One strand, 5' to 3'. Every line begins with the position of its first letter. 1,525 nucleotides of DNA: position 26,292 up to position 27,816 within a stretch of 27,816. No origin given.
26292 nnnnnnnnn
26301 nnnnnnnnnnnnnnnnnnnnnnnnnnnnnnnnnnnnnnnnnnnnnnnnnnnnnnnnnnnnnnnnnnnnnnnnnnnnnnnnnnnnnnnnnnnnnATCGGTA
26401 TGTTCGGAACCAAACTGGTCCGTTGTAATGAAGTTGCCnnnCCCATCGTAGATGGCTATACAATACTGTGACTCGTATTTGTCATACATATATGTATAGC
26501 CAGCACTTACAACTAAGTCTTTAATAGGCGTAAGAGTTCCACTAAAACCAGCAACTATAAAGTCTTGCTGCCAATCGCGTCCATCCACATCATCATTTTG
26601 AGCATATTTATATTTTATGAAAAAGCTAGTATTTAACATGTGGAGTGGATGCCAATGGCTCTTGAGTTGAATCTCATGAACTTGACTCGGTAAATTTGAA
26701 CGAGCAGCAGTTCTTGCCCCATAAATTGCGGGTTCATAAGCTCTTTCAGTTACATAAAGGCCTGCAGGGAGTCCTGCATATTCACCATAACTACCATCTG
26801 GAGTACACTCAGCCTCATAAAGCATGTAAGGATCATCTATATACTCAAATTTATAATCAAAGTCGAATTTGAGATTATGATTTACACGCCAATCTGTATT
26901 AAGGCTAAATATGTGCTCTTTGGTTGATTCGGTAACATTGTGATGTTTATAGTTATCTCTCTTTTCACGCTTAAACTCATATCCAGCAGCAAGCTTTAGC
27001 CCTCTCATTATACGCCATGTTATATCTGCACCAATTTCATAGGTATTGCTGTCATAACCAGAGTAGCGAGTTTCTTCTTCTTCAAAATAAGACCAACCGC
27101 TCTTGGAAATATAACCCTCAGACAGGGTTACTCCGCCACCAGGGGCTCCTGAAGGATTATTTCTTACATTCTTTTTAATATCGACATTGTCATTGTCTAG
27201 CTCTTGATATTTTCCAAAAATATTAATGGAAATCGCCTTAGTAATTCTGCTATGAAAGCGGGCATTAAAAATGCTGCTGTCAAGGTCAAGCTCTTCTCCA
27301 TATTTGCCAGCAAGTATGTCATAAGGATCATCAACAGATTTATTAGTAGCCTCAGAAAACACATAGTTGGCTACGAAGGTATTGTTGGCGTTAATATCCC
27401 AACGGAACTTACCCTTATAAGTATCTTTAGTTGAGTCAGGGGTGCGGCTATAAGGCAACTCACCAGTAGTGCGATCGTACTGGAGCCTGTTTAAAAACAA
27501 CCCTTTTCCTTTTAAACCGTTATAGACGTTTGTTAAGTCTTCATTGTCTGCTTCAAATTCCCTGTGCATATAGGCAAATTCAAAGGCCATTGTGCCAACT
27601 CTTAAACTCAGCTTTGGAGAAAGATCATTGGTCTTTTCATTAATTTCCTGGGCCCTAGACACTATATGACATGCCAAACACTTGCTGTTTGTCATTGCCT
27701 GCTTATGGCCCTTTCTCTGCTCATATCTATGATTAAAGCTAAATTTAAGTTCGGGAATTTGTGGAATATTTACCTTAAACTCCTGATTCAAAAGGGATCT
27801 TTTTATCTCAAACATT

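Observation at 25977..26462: In-frame UGA plus SECIS joins two ORFs into a selenoprotein outer-membrane barrel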

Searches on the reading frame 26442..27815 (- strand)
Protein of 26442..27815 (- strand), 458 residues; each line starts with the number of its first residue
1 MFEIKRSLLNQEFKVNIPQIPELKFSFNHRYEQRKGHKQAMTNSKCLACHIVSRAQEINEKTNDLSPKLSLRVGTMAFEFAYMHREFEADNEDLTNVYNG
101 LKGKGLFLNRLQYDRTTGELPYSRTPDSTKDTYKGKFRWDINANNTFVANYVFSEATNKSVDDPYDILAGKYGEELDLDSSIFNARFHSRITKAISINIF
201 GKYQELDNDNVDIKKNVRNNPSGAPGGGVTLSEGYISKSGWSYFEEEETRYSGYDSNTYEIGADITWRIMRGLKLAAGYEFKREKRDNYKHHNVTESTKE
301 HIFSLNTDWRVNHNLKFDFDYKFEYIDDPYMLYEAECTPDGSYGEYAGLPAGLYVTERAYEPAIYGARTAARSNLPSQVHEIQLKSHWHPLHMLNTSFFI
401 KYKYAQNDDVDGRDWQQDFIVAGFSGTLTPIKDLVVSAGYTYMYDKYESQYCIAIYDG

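Call 14: find_related_loci(query=A1, collection=genome_contigs, flank=6000)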
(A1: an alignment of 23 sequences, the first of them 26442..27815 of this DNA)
Query A1 (458 aa) in genome_contigs; peptide patterns used: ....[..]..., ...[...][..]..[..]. (x = any residue, [..] = any of these).
77 stretches matched a pattern; 51 encode a relative of the query (tblastn E <= 1e-3); 49 distinct loci.
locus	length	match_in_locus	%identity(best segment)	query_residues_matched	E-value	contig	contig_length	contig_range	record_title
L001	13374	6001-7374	74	1-458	0e+0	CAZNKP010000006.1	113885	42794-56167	MAG TPA_asm: uncultured Desulfobacterales bacterium isolate binchicken_co219_284 genome assembly, contig: k141_691396, w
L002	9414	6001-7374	74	1-458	0e+0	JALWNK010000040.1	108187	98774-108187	MAG: Deltaproteobacteria bacterium isolate M17_metabat2_scaf2bin.252 M17_NODE_39_length_108187_cov_8.646354, whole genom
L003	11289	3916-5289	74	1-458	0e+0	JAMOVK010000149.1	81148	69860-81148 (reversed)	MAG: Deltaproteobacteria bacterium isolate PIR-30_metabat2_scaf2bin.024 PIR-30_scaffold_80_c1, whole genome shotgun sequ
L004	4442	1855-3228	74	1-458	0e+0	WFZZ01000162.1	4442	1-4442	MAG: Deltaproteobacteria bacterium isolate S143_37 k151_36250, whole genome shotgun sequence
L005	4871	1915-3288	74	1-458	0e+0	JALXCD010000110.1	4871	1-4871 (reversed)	MAG: Deltaproteobacteria bacterium isolate T2_metabat2_scaf2bin.141 T2_NODE_37014_length_4871_cov_3.057968, whole genome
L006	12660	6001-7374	72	1-458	0e+0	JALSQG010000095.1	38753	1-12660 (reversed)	MAG: Deltaproteobacteria bacterium isolate 356-284_metabat2_scaf2bin.123 356-284_scaffold_328_c1, whole genome shotgun s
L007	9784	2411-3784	72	1-458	0e+0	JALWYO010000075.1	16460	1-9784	MAG: Deltaproteobacteria bacterium isolate T2_metabat1_scaf2bin.014 T2_NODE_3471_length_16460_cov_2.251699, whole genome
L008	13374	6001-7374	70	1-458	0e+0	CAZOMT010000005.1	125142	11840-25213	MAG TPA_asm: uncultured Thermodesulfatator sp. isolate binchicken_co219_236 genome assembly, contig: k141_538272, whole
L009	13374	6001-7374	70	1-458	0e+0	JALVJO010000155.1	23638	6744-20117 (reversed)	MAG: Deltaproteobacteria bacterium isolate A1_metabat2_scaf2bin.062 A1_NODE_583_length_23638_cov_41.545702, whole genome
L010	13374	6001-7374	69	1-458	0e+0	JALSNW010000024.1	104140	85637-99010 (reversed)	MAG: Deltaproteobacteria bacterium isolate 356-284_metabat1_scaf2bin.060 356-284_scaffold_35_c1, whole genome shotgun se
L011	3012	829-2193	58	1-458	0e+0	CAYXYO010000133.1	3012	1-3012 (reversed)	MAG TPA_asm: uncultured Desulfobacterales bacterium isolate binchicken_co219_374 genome assembly, contig: k141_1519843,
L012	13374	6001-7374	71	1-458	0e+0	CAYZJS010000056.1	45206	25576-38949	MAG TPA_asm: uncultured Thermodesulfatator sp. isolate binchicken_co219_454 genome assembly, contig: k141_312590, whole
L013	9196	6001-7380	52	2-458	7e-159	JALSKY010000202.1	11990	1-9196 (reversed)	MAG: Deltaproteobacteria bacterium isolate 355-202_metabat1_scaf2bin.029 355-202_scaffold_3805_c1, whole genome shotgun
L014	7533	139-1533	49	2-458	1e-151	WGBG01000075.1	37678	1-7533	MAG: Deltaproteobacteria bacterium isolate S144_17 k151_260807, whole genome shotgun sequence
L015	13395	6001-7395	48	2-458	1e-152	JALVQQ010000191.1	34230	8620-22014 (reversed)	MAG: Deltaproteobacteria bacterium isolate A3_metabat2_scaf2bin.059 A3_NODE_344_length_34230_cov_2.568542, whole genome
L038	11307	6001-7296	24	4-458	5e-30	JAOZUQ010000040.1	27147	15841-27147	MAG: Candidatus Aminicenantes bacterium isolate GMC8.metabat2.13 GMC8_941_length_27147_cov_7.370220, whole genome shotgu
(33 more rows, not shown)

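Call 48: search_protein_families(library=ncbifam, proteins=[L001:4460-5458:+, L038:4621-5544:+, L001:2408-3187:-, L001:3262-3936:+, L001:8049-9092:+], max_evalue=0.0001)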
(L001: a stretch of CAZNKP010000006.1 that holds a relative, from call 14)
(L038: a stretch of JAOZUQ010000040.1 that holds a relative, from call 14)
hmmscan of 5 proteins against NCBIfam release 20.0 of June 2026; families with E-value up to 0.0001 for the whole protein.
L001:4460-5458:+ (333 aa): 7 families
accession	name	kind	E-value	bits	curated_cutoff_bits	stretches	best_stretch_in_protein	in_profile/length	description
NF041028.1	decahem_GSU2203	exception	8.1e-134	445.8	325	1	9-333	3-317/317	GSU2203 family decaheme c-type cytochrome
TIGR03508.1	decahem_SO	subfamily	7.5e-75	251.7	192.2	1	42-320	1-256/258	DmsE family decaheme c-type cytochrome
TIGR01905.1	paired_CXXCH_1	subfamily_domain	6.6e-30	102.8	25.2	3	229-266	1-39/41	doubled CXXCH domain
TIGR03146.1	cyt_nit_nrfB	equivalog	9.1e-11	42.2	166.6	1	44-168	12-144/145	cytochrome c nitrite reductase pentaheme subunit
TIGR03153.1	cytochr_NrfH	equivalog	6.2e-08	32.8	134.2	0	149-268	19-138/138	cytochrome c nitrite reductase small subunit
NF047727.1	4hemeCytCCctA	equivalog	2e-05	24.7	180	0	130-196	34-92/109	tetraheme c-type cytochrome CctA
NF041198.1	UshA_like_PCGU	equivalog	3.1e-05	22.7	275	1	45-120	444-511/519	UshA-like (seleno)protein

L038:4621-5544:+ (308 aa): 7 families
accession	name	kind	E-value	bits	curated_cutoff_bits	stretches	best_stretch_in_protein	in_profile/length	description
NF041028.1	decahem_GSU2203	exception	1.1e-119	399.4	325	1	23-308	29-317/317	GSU2203 family decaheme c-type cytochrome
TIGR03508.1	decahem_SO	subfamily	1.2e-72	244.5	192.2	1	29-295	1-257/258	DmsE family decaheme c-type cytochrome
TIGR01905.1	paired_CXXCH_1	subfamily_domain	1.1e-27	95.6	25.2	2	207-244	1-39/41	doubled CXXCH domain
NF041198.1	UshA_like_PCGU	equivalog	4.3e-08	32.2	275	1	31-106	443-512/519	UshA-like (seleno)protein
TIGR03153.1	cytochr_NrfH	equivalog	2.5e-07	30.9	134.2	0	79-126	86-133/138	cytochrome c nitrite reductase small subunit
TIGR04315.1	octaheme_Shew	subfamily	1e-06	28.1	375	0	31-127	21-104/440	tetrathionate reductase family octaheme c-type cytochrome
NF047727.1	4hemeCytCCctA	equivalog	4.2e-05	23.6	180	0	103-200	21-108/109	tetraheme c-type cytochrome CctA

L001:2408-3187:- (259 aa): 2 families
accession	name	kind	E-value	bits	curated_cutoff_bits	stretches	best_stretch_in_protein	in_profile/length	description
NF001943.0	PRK00724.1-2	equivalog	1.3e-46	158.8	269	1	16-257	12-272/274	formate dehydrogenase accessory sulfurtransferase FdhD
TIGR00129.1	fdhD_narQ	equivalog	3.1e-42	144.6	140.9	1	28-257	3-235/237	formate dehydrogenase accessory sulfurtransferase FdhD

L001:3262-3936:+ (224 aa): 12 families
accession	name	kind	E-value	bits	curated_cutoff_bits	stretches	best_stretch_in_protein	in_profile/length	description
NF011064.0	PRK14494.1-3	equivalog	1.2e-20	73.9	418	1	8-144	2-134/244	putative molybdopterin-guanine dinucleotide biosynthesis protein MobB/FeS domain-containing protein protein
NF011062.0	PRK14494.1-1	equivalog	1.5e-20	73.8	323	2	10-135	4-124/231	putative molybdopterin-guanine dinucleotide biosynthesis protein MobB/FeS domain-containing protein protein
TIGR00176.1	mobB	equivalog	1.1e-19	70.9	76.2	1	10-163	2-153/155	molybdopterin-guanine dinucleotide biosynthesis protein B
NF011060.0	PRK14491.1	equivalog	2.2e-17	62.7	532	1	8-174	12-182/598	bifunctional molybdopterin-guanine dinucleotide biosynthesis adaptor protein MobB/molybdopterin molybdotransferase MoeA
NF011056.0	PRK14489.1-1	equivalog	2.3e-17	63.2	379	1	10-165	206-353/363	bifunctional molybdenum cofactor guanylyltransferase MobA/molybdopterin-guanine dinucleotide biosynthesis adaptor protein MobB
NF011059.0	PRK14490.1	equivalog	1.7e-14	53.7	354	1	5-177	9-181/374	bifunctional molybdenum cofactor guanylyltransferase MobA/molybdopterin-guanine dinucleotide biosynthesis adaptor protein MobB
NF011066.0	PRK14495.1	equivalog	7.8e-14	51.5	596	1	11-163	5-157/452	putative molybdopterin-guanine dinucleotide biosynthesis protein MobB/unknown domain fusion protein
NF011057.0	PRK14489.1-2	subfamily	2.1e-13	50.3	541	1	7-165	202-360/363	bifunctional molybdenum cofactor guanylyltransferase MobA/molybdopterin-guanine dinucleotide biosynthesis adaptor protein MobB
NF008021.0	PRK10751.1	equivalog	2.7e-12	47.1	204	1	6-167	5-170/174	molybdopterin-guanine dinucleotide biosynthesis protein MobB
NF011063.0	PRK14494.1-2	equivalog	4.4e-12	46.2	258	1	11-221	5-224/227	putative molybdopterin-guanine dinucleotide biosynthesis protein MobB/FeS domain-containing protein protein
NF011065.0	PRK14494.1-4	equivalog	9.5e-12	44.8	287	1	8-168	11-163/244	putative molybdopterin-guanine dinucleotide biosynthesis protein MobB/FeS domain-containing protein protein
NF011061.0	PRK14493.1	equivalog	2.8e-05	23.8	215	1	8-124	2-112/274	molybdopterin synthase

L001:8049-9092:+ (347 aa): 0 families

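Call 60: search_protein_representatives(alignment_id=A1)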
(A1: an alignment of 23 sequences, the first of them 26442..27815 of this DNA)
Query: 23 sequences, 633 profile positions. Proteins with E-value up to 0.001 (for the whole library): 405; up to 1e-10: 245; up to 1e-30: 117. The best 150 are listed.
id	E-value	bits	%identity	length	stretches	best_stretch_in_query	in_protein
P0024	3.8e-295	997.0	-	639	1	1-633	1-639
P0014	2.6e-279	944.7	-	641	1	1-633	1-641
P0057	1.7e-247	839.6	-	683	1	5-633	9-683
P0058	1.6e-168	578.7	-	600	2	164-633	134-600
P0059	1.0e-143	496.7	-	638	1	12-633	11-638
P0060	1.6e-141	489.5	-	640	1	19-633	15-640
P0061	4.5e-134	464.9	-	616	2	164-633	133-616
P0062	1.6e-126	440.0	-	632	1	11-633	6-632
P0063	2.6e-121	422.7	-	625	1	2-521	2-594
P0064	2.7e-115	402.9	-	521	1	5-493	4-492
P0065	3.9e-115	402.3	-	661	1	13-633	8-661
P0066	1.1e-112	394.2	-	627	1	4-633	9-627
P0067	1.4e-109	384.0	-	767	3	174-631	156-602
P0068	6.0e-109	381.9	-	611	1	1-633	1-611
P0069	8.2e-107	374.8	-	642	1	1-633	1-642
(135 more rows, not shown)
